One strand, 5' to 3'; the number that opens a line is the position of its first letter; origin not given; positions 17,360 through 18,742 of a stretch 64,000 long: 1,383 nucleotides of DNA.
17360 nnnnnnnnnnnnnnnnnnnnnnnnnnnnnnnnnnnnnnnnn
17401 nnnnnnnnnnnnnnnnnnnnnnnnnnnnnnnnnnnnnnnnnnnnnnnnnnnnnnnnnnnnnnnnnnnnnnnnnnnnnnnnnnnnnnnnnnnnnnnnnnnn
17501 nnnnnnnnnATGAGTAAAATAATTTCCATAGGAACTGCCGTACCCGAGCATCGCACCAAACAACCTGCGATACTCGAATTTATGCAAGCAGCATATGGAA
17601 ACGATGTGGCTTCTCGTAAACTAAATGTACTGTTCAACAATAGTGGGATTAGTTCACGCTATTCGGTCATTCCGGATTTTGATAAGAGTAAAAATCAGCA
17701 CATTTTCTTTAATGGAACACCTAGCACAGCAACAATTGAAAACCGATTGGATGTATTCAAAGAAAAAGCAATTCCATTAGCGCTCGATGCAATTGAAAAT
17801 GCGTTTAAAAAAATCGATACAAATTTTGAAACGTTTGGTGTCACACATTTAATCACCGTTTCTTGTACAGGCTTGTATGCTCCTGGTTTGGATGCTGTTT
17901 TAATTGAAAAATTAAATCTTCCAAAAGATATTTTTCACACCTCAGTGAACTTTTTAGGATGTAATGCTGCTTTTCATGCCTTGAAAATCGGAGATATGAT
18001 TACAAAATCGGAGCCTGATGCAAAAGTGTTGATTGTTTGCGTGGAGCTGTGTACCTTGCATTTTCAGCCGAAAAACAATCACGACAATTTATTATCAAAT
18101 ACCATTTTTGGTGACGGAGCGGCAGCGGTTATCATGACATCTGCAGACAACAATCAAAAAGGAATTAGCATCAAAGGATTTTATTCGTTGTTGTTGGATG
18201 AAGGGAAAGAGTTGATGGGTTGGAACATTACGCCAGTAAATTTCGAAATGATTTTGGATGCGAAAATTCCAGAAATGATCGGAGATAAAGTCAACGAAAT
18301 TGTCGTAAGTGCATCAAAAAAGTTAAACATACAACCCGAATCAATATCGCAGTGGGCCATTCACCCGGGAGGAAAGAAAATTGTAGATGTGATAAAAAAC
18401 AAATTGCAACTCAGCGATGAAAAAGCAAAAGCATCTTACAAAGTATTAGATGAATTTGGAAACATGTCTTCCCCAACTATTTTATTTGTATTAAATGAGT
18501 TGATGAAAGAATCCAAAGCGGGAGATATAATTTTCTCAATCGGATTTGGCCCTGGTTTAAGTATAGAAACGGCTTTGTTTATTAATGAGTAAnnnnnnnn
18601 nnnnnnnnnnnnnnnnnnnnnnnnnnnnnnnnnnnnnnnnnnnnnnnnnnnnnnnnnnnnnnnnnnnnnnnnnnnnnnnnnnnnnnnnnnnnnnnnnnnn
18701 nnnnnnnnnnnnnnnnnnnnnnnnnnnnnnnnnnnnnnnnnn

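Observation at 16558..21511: UbiA prenyltransferase - type III PKS - methyltransferase - flavoprotein - SDR operon: an srs/agq-like phenolic-lipid cluster in a Bacteroidota genome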

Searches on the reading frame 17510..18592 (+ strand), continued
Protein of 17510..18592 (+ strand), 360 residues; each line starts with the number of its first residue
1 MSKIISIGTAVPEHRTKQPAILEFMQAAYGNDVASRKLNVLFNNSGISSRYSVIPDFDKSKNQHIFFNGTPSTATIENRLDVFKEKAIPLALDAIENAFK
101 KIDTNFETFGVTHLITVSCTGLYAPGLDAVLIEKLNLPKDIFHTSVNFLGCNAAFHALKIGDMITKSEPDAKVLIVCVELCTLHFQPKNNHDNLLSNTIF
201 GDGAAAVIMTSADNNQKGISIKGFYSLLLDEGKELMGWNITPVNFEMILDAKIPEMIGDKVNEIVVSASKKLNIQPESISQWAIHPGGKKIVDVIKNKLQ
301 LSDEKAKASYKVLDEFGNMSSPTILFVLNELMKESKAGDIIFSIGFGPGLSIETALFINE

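Call 30: get_annotated_region(hit=H1, flank=5000)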
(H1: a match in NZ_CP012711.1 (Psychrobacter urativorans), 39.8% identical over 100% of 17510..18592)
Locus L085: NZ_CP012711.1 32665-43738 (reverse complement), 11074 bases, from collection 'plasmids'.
description: Psychrobacter urativorans strain R310.10B plasmid 5, complete sequence
organism: Psychrobacter urativorans (NCBI taxid 45610)
taxonomy: Bacteria; Pseudomonadota; Gammaproteobacteria; Moraxellales; Moraxellaceae; Psychrobacter; Psychrobacter urativorans
host: -; source: cell culture,soil; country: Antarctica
typing (MOB-suite, as given by PLSDB): non-mobilizable; replicon rep_cluster_1214
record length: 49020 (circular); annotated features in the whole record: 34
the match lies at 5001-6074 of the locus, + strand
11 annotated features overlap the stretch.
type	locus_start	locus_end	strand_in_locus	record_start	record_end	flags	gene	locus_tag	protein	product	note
CDS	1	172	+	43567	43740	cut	-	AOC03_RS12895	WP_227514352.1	hypothetical protein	-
CDS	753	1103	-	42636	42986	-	-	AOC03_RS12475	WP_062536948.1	IS630 transposase-related protein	-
CDS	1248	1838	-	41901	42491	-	-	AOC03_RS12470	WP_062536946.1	recombinase family protein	-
CDS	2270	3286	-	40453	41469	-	-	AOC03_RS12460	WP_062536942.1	hypothetical protein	-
CDS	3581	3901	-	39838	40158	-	-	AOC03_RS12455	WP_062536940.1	hypothetical protein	-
CDS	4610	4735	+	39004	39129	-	-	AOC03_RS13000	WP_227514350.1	hypothetical protein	-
CDS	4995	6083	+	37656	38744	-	-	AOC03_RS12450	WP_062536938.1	type III polyketide synthase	-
CDS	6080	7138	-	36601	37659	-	-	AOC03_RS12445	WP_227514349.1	FAD-dependent oxidoreductase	-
CDS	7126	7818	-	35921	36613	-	-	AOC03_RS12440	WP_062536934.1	methyltransferase domain-containing protein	-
CDS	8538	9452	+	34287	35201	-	-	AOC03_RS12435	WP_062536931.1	hypothetical protein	-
CDS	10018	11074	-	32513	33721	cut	-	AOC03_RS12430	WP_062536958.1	DUF4010 domain-containing protein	-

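Call 35: search_protein_families(library=pfam, proteins=[L020:11813-13423:+, L022:13423-13902:+, L016:13314-14168:+], max_evalue=0.001)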
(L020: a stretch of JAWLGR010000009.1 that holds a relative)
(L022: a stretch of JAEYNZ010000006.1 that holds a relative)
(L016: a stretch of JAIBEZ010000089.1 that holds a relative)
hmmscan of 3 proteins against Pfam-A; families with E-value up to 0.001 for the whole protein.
L020:11813-13423:+ (536 aa): 6 families
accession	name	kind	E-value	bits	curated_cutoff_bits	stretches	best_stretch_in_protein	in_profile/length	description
PF01494.25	FAD_binding_3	-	2.7e-69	234.5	22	1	14-351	3-348/349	FAD binding domain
PF03486.20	HI0933_like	-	3.3e-06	27.2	50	0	14-47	2-35/244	HI0933-like protein Rossmann domain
PF21274.3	Rng_hyd_C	-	8.3e-06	26.5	27.5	1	423-532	2-103/107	Aromatic-ring hydroxylase, C-terminal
PF13738.12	Pyr_redox_3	-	0.00028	20.7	30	0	16-45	1-31/305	Pyridine nucleotide-disulphide oxidoreductase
PF08491.16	SE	-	0.00029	20.4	20.1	0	270-367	113-213/276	Squalene epoxidase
PF07992.20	Pyr_redox_2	-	0.00075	19.4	26.1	0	14-189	2-119/291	Pyridine nucleotide-disulphide oxidoreductase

L022:13423-13902:+ (159 aa): 0 families

L016:13314-14168:+ (284 aa): 1 family
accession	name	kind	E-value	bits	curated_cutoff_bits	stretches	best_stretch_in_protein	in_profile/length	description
PF13649.12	Methyltransf_25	-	0.00017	22.6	27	1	75-168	1-90/97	Methyltransferase domain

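Call 36: search_protein_families(library=ncbifam, proteins=[L020:11813-13423:+, L016:13314-14168:+], max_evalue=0.00001)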
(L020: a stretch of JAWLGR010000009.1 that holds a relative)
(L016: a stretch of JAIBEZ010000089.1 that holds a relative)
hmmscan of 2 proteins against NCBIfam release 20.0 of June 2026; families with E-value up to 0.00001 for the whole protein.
L020:11813-13423:+ (536 aa): 60 families (the best 25 are shown)
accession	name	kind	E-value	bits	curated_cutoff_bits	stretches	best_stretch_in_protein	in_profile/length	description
NF004832.0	PRK06184.1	subfamily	1.2e-84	284.9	476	1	10-530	4-496/506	hypothetical protein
NF006092.0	PRK08244.1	equivalog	1e-71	242.1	644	1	14-525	4-479/494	monooxygenase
NF006002.0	PRK08132.1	subfamily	7.8e-65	219.3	416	1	9-530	22-544/552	FAD-dependent oxidoreductase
NF033145.1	rif_monoox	equivalog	1.8e-63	215.1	800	1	14-405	2-378/472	rifampin monooxygenase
NF005303.0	PRK06834.1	subfamily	8.2e-60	202.7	625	1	12-522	3-472/488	hypothetical protein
NF004780.0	PRK06126.1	subfamily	2.2e-57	194.6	445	2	114-358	125-375/552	hypothetical protein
NF004831.0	PRK06183.1-5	equivalog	3.3e-57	194.2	546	1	6-370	2-364/568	bifunctional 3-(3-hydroxy-phenyl)propionate/3-hydroxycinnamic acid hydroxylase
NF046069.1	AkvoneHdxseRdmE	equivalog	1.2e-49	169.6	700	1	15-524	1-508/521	aklavinone 12-hydroxylase RdmE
NF045577.1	FAD_mono_MbnF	equivalog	2.1e-49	168.5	800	2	284-524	290-516/531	methanobactin biosynthesis FAD monooxygenase MbnF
NF004829.0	PRK06183.1-3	subfamily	1.9e-44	152.3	390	1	10-517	6-495/520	bifunctional 3-(3-hydroxy-phenyl)propionate/3-hydroxycinnamic acid hydroxylase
NF005531.0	PRK07190.1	equivalog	3.5e-44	151.3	530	1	13-353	6-341/487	FAD-binding protein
NF046068.1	AkvoneHdxseDnrF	equivalog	8.1e-43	146.9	650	1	15-352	1-353/439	aklavinone 12-hydroxylase DnrF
NF000343.1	rif_mono_Iri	exception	1.4e-42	146.3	950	1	14-362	3-346/479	rifampin monooxygenase Iri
NF004828.0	PRK06183.1-2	equivalog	1.3e-39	136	853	1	7-363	7-358/568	bifunctional 3-(3-hydroxy-phenyl)propionate/3-hydroxycinnamic acid hydroxylase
NF004830.0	PRK06183.1-4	equivalog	7.6e-39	133.6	1135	1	12-372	18-376/617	bifunctional 3-(3-hydroxy-phenyl)propionate/3-hydroxycinnamic acid hydroxylase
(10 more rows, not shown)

L016:13314-14168:+ (284 aa): 0 families

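Call 73: search_solved_structures(query=window:17510-18592:+, max_evalue=1e-40, show_alignments=2)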
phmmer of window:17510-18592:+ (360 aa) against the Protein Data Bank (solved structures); distinct sequences matched with E-value up to 1e-40: 3.
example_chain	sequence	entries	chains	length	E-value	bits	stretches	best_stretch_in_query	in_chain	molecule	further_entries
4b0n_A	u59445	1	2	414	4.8e-48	167.2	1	9-350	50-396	POLYKETIDE SYNTHASE III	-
1ted_A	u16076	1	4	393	3e-42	148.2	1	42-357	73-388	pks18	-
2h84_A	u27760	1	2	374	9.9e-42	146.5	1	3-355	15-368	Steely1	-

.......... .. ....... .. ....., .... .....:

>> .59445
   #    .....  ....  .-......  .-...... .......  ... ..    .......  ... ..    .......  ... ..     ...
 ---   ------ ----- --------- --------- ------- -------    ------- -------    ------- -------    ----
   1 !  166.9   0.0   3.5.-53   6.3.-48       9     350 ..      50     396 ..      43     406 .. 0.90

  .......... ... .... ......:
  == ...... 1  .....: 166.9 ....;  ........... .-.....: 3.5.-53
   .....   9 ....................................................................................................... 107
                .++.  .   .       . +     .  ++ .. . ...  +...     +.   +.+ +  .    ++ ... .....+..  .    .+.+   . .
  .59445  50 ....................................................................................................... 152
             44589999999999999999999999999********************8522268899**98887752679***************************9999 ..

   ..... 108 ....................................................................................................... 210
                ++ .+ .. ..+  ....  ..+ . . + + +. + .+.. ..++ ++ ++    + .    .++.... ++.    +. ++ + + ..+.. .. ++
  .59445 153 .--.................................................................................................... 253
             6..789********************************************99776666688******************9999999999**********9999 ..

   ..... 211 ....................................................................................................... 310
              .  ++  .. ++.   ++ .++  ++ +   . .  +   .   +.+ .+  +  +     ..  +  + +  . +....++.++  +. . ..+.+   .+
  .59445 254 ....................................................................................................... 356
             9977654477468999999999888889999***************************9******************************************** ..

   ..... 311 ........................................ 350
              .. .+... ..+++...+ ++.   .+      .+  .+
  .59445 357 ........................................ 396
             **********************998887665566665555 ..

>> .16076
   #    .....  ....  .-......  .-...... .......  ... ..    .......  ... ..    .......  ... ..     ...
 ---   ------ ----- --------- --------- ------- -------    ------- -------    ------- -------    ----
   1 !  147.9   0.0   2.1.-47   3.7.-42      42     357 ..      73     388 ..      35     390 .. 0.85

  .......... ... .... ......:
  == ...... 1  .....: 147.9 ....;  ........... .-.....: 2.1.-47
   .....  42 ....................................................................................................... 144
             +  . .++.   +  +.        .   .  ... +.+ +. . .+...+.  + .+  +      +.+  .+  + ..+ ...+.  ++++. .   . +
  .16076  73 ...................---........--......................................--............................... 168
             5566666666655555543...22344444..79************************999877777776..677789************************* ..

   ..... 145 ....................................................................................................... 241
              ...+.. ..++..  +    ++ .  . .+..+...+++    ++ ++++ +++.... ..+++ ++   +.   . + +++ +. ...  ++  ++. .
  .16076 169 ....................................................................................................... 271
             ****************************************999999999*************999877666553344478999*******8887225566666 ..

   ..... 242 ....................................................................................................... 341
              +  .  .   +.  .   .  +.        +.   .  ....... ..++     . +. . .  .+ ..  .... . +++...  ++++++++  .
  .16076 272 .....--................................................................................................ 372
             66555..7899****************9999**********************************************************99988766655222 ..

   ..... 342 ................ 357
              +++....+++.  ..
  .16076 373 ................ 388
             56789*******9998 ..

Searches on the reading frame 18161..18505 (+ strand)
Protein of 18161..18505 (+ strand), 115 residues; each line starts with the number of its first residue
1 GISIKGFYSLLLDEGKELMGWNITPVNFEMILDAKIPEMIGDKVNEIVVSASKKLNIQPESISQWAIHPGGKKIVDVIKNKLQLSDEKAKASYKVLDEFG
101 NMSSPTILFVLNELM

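Call 90: search_solved_structures(query=window:18161-18505:+, max_evalue=0.00001, show_alignments=5)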
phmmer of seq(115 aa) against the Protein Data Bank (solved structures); distinct sequences matched with E-value up to 0.00001: 97 (the best 60 are shown).
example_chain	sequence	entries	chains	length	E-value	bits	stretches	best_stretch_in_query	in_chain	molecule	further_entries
1u0v_A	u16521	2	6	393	3.1e-13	53.4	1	31-114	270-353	Chalcone synthase 2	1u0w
6j1m_A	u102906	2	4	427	5.7e-13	52.5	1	35-114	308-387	A. acutangulus PKS2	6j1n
7w6g_A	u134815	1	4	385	9.1e-13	51.8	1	17-114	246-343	3,5,7-trioxododecanoyl-CoA synthase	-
6gw3_A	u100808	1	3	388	9.3e-13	51.8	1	17-114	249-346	3,5,7-trioxododecanoyl-CoA synthase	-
1i8b_A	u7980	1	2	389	1.2e-12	51.4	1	29-114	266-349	CHALCONE SYNTHASE 2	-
6dx7_A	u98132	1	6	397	1.3e-12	51.4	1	22-114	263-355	Chalcone synthase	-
9jl6_A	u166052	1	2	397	1.3e-12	51.4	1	22-114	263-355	Chalcone synthase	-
1i89_A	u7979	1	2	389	1.4e-12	51.3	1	29-114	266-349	CHALCONE SYNTHASE 2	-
6gw3_D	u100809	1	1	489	1.4e-12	51.3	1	17-114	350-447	3,5,7-trioxododecanoyl-CoA synthase,3,5,7-trioxododecanoyl-CoA synthase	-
1z1e_A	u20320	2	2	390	1.4e-12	51.3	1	20-112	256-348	stilbene synthase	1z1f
1jwx_A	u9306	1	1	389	1.4e-12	51.3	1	30-114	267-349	CHALCONE SYNTHASE 2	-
1chw_A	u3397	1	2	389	1.4e-12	51.3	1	30-114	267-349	PROTEIN (CHALCONE SYNTHASE)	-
1bq6_A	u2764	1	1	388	1.4e-12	51.3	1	30-114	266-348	CHALCONE SYNTHASE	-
1cml_A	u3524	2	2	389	1.4e-12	51.3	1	30-114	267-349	PROTEIN (CHALCONE SYNTHASE) | CHALCONE SYNTHASE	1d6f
1bi5_A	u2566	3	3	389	1.4e-12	51.3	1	30-114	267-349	CHALCONE SYNTHASE | PROTEIN (CHALCONE SYNTHASE)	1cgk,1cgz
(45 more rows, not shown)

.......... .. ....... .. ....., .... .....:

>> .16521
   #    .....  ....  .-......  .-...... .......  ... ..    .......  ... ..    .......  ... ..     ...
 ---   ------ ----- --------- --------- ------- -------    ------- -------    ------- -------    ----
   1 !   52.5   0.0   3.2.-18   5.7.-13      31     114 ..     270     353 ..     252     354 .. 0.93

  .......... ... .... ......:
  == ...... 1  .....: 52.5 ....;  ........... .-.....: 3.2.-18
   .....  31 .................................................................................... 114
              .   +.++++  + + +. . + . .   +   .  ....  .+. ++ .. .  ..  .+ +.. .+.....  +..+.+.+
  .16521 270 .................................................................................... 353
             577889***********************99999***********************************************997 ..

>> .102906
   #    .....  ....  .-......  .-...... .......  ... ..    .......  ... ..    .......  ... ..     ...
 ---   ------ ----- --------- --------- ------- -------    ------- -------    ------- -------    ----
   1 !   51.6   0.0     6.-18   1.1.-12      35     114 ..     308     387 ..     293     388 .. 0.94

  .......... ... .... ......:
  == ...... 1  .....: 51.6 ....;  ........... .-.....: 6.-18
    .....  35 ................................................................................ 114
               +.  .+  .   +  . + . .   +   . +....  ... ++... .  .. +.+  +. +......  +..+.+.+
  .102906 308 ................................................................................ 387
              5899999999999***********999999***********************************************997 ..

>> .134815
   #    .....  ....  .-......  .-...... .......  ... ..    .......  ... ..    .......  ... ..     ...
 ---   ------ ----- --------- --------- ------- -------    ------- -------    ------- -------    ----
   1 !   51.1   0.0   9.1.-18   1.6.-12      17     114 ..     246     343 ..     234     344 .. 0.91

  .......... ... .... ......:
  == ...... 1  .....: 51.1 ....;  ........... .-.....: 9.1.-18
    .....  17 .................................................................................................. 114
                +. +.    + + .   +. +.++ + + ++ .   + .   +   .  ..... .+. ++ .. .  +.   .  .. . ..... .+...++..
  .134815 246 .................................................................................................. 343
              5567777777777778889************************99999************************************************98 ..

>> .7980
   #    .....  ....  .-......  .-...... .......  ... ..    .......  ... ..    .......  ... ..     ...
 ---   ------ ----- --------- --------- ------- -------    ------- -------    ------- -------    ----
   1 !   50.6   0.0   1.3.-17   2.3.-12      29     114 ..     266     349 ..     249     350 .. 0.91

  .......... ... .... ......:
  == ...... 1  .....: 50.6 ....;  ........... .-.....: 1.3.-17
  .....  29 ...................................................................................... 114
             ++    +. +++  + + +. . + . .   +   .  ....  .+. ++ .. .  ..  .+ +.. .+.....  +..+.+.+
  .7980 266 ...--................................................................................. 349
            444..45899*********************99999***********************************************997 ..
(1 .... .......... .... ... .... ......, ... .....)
